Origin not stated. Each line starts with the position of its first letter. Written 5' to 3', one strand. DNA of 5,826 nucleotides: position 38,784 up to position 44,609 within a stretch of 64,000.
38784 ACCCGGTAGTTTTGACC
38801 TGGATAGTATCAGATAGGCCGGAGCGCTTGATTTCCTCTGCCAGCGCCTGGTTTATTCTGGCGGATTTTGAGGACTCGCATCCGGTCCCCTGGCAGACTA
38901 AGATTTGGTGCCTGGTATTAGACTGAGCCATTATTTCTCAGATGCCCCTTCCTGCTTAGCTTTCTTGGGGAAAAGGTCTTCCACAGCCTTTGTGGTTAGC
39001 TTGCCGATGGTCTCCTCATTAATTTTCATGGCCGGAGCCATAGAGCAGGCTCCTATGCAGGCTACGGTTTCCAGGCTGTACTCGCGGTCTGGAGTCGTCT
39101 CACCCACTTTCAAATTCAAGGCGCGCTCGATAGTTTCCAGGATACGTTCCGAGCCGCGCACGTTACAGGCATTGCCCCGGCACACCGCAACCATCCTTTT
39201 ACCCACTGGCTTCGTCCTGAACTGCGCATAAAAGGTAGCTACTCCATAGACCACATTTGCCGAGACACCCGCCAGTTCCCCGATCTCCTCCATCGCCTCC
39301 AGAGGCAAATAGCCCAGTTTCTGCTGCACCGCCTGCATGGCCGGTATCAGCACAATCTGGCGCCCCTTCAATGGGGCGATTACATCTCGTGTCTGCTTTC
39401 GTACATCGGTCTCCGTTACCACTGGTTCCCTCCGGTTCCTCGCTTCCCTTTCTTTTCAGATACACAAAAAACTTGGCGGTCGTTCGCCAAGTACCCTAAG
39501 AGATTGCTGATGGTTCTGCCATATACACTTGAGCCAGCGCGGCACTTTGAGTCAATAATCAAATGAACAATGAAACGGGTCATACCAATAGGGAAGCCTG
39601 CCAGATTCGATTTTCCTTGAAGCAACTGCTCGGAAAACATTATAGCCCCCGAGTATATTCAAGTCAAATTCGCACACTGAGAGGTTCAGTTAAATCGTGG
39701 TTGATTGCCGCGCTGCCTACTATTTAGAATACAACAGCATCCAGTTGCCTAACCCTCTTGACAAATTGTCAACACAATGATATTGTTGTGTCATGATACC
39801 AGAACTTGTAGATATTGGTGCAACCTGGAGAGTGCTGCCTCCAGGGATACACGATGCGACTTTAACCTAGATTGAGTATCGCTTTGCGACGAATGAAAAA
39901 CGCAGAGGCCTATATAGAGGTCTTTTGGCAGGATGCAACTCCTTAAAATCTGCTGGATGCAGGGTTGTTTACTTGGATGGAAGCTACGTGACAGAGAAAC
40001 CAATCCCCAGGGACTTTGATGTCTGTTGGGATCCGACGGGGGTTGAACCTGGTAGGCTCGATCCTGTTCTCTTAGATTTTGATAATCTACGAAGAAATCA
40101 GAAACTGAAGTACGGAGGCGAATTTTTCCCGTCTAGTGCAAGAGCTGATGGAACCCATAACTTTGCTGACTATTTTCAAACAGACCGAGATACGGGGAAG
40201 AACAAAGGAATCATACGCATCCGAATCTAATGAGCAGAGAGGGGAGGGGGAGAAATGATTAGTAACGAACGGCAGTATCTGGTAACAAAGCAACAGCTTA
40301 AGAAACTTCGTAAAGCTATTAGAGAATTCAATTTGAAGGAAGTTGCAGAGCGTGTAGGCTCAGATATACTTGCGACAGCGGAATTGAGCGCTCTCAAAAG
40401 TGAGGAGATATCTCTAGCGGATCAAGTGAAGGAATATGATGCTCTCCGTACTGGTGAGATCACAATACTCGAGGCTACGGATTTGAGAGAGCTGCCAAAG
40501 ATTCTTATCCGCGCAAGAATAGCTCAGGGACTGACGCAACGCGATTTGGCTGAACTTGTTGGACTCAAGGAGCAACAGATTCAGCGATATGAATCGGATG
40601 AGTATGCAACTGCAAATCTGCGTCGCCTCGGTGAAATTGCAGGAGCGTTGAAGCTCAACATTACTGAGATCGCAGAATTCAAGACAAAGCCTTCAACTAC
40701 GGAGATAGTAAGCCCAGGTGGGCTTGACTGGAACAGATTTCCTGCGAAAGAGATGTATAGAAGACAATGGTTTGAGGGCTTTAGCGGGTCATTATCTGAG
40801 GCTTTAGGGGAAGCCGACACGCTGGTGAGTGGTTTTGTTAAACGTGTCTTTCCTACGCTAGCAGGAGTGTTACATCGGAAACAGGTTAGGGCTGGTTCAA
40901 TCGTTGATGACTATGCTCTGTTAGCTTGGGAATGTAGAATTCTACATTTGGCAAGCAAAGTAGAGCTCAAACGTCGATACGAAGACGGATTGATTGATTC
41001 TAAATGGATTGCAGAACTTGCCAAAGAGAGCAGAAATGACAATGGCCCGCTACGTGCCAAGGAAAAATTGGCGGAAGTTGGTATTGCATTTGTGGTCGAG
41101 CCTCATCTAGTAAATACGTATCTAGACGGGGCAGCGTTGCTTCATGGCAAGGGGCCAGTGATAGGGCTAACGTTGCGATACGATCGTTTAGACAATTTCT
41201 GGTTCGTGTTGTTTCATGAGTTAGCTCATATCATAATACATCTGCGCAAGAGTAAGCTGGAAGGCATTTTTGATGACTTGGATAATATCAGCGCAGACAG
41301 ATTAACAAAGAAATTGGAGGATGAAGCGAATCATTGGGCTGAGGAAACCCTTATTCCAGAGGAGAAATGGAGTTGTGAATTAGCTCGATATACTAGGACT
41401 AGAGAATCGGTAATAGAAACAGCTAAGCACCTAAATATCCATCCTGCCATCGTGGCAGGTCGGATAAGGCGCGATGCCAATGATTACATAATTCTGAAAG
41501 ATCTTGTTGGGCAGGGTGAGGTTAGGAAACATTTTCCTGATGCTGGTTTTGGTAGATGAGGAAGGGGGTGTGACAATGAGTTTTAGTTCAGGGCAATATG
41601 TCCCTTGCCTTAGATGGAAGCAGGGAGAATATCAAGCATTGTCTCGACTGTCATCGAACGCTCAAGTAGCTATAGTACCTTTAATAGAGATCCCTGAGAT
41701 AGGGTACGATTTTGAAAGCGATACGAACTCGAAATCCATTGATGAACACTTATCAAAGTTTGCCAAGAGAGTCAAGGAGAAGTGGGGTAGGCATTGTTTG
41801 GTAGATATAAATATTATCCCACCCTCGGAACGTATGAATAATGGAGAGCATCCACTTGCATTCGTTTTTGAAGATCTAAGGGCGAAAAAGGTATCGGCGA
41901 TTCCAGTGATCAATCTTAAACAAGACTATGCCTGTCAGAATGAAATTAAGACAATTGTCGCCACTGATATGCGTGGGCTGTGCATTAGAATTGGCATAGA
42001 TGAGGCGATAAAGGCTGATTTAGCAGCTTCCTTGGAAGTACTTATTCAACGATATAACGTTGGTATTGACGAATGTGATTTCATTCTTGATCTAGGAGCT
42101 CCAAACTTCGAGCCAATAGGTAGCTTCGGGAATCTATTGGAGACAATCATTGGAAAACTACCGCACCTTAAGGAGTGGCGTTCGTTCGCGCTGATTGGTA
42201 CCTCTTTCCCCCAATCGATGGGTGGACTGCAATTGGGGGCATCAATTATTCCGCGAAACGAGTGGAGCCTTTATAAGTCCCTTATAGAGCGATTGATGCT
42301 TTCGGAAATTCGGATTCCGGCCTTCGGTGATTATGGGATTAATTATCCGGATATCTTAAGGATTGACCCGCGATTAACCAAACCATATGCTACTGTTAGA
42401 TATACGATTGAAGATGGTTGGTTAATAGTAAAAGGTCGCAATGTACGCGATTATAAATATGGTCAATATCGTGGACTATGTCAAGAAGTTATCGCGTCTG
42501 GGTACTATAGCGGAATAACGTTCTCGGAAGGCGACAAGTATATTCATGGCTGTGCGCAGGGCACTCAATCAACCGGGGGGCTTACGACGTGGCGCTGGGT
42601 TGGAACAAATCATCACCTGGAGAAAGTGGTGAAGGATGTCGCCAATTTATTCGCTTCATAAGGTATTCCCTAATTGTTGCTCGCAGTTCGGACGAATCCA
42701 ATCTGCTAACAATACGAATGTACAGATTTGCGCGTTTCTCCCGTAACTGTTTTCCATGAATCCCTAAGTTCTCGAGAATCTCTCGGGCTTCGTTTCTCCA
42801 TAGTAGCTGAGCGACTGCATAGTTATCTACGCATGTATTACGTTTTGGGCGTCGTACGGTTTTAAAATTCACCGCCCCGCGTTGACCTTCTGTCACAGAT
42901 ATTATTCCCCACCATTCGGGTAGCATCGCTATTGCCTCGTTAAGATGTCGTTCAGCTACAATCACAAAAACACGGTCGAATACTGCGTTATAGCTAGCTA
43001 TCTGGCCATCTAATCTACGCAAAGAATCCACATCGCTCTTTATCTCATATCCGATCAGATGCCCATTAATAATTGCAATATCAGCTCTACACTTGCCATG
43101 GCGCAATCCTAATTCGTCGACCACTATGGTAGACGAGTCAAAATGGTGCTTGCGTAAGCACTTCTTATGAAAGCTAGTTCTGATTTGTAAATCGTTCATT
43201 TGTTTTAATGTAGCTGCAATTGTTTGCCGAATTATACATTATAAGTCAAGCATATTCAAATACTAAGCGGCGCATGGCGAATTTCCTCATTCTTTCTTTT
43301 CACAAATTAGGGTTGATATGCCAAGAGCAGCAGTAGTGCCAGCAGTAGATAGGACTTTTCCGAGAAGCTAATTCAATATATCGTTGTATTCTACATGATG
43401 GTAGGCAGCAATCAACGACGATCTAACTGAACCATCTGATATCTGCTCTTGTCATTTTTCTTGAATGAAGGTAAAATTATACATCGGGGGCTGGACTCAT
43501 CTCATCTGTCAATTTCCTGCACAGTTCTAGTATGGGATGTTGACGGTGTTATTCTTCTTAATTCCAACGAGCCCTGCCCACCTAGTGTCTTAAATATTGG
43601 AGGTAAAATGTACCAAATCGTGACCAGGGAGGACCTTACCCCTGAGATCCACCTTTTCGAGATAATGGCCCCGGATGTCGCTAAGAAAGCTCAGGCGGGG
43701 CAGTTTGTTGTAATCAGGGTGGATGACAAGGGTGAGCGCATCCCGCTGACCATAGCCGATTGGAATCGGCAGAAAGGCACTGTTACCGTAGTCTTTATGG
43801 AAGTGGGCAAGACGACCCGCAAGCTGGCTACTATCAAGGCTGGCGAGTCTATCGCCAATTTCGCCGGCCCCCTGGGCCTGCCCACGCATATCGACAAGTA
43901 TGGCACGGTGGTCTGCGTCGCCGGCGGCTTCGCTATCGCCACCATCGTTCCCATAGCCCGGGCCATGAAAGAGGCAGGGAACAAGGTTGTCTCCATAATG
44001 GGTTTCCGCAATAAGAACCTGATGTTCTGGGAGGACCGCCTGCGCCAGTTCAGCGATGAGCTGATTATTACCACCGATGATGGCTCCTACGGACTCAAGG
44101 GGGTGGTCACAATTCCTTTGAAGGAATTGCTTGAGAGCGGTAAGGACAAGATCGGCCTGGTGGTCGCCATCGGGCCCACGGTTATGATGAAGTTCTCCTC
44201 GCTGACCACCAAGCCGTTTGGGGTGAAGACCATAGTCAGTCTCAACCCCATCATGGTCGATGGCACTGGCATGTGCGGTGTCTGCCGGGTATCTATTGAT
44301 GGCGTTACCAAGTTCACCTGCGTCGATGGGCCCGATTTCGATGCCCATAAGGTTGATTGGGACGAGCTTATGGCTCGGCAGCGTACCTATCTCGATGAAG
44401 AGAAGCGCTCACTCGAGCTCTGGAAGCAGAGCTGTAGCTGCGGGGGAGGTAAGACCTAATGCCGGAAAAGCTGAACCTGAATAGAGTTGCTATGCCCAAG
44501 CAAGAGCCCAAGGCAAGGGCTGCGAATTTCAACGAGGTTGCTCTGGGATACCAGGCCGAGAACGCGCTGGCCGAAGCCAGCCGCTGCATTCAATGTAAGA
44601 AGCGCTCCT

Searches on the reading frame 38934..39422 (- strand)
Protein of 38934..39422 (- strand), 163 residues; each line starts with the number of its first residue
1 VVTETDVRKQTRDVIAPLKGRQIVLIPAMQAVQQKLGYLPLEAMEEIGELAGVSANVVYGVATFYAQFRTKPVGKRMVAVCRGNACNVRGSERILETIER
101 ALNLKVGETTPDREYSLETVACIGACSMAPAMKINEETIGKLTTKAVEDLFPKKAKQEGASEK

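Call 17: search_protein_families(library=pfam, proteins=[window:38934-39422:-], max_evalue=0.01)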
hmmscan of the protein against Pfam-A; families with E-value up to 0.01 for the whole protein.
window:38934-39422:- (163 aa): 1 family
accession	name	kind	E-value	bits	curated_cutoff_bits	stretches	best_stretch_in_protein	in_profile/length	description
PF01257.25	2Fe-2S_thioredx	-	1.3e-45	155.2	24.8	1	14-151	4-141/145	Thioredoxin-like [2Fe-2S] ferredoxin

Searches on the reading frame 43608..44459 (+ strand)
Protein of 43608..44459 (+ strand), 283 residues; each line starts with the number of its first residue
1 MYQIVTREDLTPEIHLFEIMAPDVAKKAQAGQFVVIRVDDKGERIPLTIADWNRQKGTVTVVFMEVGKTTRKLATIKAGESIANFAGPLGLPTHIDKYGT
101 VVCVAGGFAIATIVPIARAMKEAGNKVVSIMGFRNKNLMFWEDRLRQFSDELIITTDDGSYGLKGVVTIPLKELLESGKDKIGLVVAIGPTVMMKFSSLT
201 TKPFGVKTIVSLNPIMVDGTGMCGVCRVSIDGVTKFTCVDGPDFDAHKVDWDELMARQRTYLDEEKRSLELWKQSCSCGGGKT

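Call 17: search_protein_families(library=pfam, proteins=[window:43608-44456:+], max_evalue=0.01)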
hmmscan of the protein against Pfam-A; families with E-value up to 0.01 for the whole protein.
window:43608-44456:+ (283 aa): 3 families
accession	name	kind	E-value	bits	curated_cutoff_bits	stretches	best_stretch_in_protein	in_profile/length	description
PF10418.14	DHODB_Fe-S_bind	-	3.5e-12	46.3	23.9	1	213-250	1-41/41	Iron-sulfur cluster binding domain of dihydroorotate dehydrogenase B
PF00970.30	FAD_binding_6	-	0.0023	18.7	21.1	1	3-90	3-95/99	Oxidoreductase FAD-binding domain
PF00175.26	NAD_binding_1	-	0.0093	17.1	22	0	104-197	2-107/109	Oxidoreductase NAD-binding domain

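Call 19: find_encoding_contigs(protein=window:43608-44459:+, flank=8000, max_places=10)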
Protein window:43608-44459:+ (283 aa): 3 contigs read that carry it; 3 places shown.
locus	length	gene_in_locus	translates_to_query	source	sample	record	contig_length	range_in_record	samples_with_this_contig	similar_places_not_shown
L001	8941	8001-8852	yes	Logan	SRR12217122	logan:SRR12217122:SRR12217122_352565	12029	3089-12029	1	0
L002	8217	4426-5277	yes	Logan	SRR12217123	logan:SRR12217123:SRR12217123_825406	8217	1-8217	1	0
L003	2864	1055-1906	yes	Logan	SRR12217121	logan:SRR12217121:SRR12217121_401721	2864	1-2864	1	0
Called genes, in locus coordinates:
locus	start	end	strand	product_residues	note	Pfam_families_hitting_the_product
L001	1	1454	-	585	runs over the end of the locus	PF13510:Fer2_4, PF12838:Fer4_7 (weak), PF22117:Fer4_Nqo3, PF14691:Fer4_20, PF01946:Thi4 (weak), PF00890:FAD_binding_2 (weak), PF01266:DAO (weak), PF13450:NAD_binding_8, +3 more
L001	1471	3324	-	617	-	PF01257:2Fe-2S_thioredx (weak), PF01512:Complex1_51K, PF10589:NADH_4Fe-4S, PF00037:Fer4, PF12837:Fer4_6 (weak), PF13237:Fer4_10, PF12838:Fer4_7 (weak), PF13187:Fer4_9, +1 more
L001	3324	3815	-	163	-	PF01257:2Fe-2S_thioredx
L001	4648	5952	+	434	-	PF13443:HTH_26 (weak), PF01381:HTH_3, PF06114:Peptidase_M78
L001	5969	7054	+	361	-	PF14350:Beta_protein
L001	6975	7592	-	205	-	PF26915:Phage_P4_cII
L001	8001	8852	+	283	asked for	PF10418:DHODB_Fe-S_bind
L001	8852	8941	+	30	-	?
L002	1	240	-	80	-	?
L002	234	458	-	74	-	-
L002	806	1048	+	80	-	PF22014:DUF6932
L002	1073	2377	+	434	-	PF13443:HTH_26 (weak), PF01381:HTH_3, PF06114:Peptidase_M78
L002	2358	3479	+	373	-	PF14350:Beta_protein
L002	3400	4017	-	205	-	PF26915:Phage_P4_cII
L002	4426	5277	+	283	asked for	PF10418:DHODB_Fe-S_bind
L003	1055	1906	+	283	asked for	PF10418:DHODB_Fe-S_bind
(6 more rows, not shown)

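Call 53: find_homologous_proteins(query=window:43608-44456:+, max_evalue=1e-80)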
Query window:43608-44456:+ (283 aa): 7425 proteins with E <= 1e-80 among 8000 candidates; the best 120 are listed.
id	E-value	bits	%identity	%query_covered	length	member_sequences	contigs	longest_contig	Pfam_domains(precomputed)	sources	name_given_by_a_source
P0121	1.4e-179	614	95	100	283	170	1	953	PF10418.15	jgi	jgi:ferredoxin--NADP+ reductase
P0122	5.8e-169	579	91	100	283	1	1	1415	PF10418.15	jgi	-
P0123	3.5e-167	573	89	99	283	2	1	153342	PF10418.15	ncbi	-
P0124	2.8e-165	567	89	98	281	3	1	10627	PF10418.15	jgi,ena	-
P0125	5.1e-163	559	88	98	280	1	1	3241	PF10418.15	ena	-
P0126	9.7e-163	558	88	98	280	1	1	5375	PF10418.15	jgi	-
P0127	1.0e-162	558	88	98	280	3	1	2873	PF10418.15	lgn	-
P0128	1.0e-159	548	86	98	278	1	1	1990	PF10418.15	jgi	-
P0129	1.6e-159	548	86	98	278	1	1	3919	PF10418.15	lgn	-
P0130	3.3e-159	547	86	98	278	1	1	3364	PF10418.15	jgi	jgi:NAD(P)H-flavin reductase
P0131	4.5e-159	546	87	98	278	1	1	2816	PF10418.15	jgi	-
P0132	5.3e-159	546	87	98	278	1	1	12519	PF10418.15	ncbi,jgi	-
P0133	1.1e-158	545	87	98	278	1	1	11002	PF10418.15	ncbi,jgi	-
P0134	2.3e-158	544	86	98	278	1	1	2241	PF10418.15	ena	-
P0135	2.3e-158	544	87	98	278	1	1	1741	PF10418.15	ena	-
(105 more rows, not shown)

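Call 54: find_encoding_contigs(protein=P0123, flank=6000, max_places=2)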
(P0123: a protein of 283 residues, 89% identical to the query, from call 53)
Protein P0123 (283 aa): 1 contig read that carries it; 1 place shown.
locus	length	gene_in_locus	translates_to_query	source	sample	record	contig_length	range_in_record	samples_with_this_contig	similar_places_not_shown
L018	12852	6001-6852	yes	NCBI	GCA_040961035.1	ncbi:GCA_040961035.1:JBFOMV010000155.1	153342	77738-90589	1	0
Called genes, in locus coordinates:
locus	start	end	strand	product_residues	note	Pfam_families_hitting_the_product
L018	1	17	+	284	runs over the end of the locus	PF00210:Ferritin, PF02915:Rubrerythrin (weak), PF03232:COQ7 (faint), PF09537:DUF2383 (faint), PF12902:Ferritin-like, PF19825:DUF6306 (faint), PF00210:Ferritin, PF13668:Ferritin_2 (weak), +1 more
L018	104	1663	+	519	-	PF00083:Sugar_tr (faint), PF07690:MFS_1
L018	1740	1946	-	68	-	PF20095:DUF6485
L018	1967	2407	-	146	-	PF02308:MgtC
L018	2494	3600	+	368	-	PF00850:Hist_deacetyl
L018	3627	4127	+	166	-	PF02643:DUF192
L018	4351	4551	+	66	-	-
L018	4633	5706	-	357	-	PF01118:Semialdhyde_dh, PF02774:Semialdhyde_dhC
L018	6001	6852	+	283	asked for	PF10418:DHODB_Fe-S_bind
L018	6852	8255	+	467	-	PF13738:Pyr_redox_3 (faint), PF14691:Fer4_20, PF00070:Pyr_redox (faint), PF01262:AlaDh_PNT_C (faint), PF07992:Pyr_redox_2, PF12831:FAD_oxidored (faint), PF13450:NAD_binding_8 (weak)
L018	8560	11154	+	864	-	PF01624:MutS_I, PF05188:MutS_II, PF05192:MutS_III, PF05190:MutS_IV, PF00488:MutS_V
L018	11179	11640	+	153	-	-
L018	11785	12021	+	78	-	PF04014:MazE_antitoxin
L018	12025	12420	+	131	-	PF01850:PIN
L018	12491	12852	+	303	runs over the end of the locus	PF00582:Usp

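Call 55: find_encoding_contigs(protein=P0124, flank=6000, max_places=2)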
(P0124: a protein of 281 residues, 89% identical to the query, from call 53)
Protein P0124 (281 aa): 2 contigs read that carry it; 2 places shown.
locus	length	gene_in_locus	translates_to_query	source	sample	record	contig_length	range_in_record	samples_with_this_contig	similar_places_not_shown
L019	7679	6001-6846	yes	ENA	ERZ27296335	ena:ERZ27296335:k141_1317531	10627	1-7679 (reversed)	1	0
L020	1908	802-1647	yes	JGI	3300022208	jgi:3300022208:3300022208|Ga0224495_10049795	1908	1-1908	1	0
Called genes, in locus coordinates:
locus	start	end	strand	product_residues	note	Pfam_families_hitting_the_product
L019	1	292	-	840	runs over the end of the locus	PF13510:Fer2_4, PF14691:Fer4_20, PF01266:DAO, PF01946:Thi4, PF07992:Pyr_redox_2, PF13450:NAD_binding_8, PF04879:Molybdop_Fe4S4, PF00384:Molybdopterin, +9 more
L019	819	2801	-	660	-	PF12838:Fer4_7 (faint), PF12797:Fer4_2 (faint), PF13237:Fer4_10 (weak), PF00037:Fer4 (faint), PF13183:Fer4_8, PF13187:Fer4_9, PF13534:Fer4_17 (weak), PF02754:CCG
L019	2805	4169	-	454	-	PF13237:Fer4_10 (weak), PF14697:Fer4_21, PF12838:Fer4_7, PF13187:Fer4_9, PF25160:LdpA_Fe-S-bd (weak), PF00037:Fer4 (weak), PF01012:ETF, PF00766:ETF_alpha, +4 more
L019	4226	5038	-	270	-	PF01012:ETF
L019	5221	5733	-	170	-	PF00027:cNMP_binding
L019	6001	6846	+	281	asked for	PF10418:DHODB_Fe-S_bind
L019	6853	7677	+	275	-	?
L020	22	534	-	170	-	PF00027:cNMP_binding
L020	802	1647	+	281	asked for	PF10418:DHODB_Fe-S_bind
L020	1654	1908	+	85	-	?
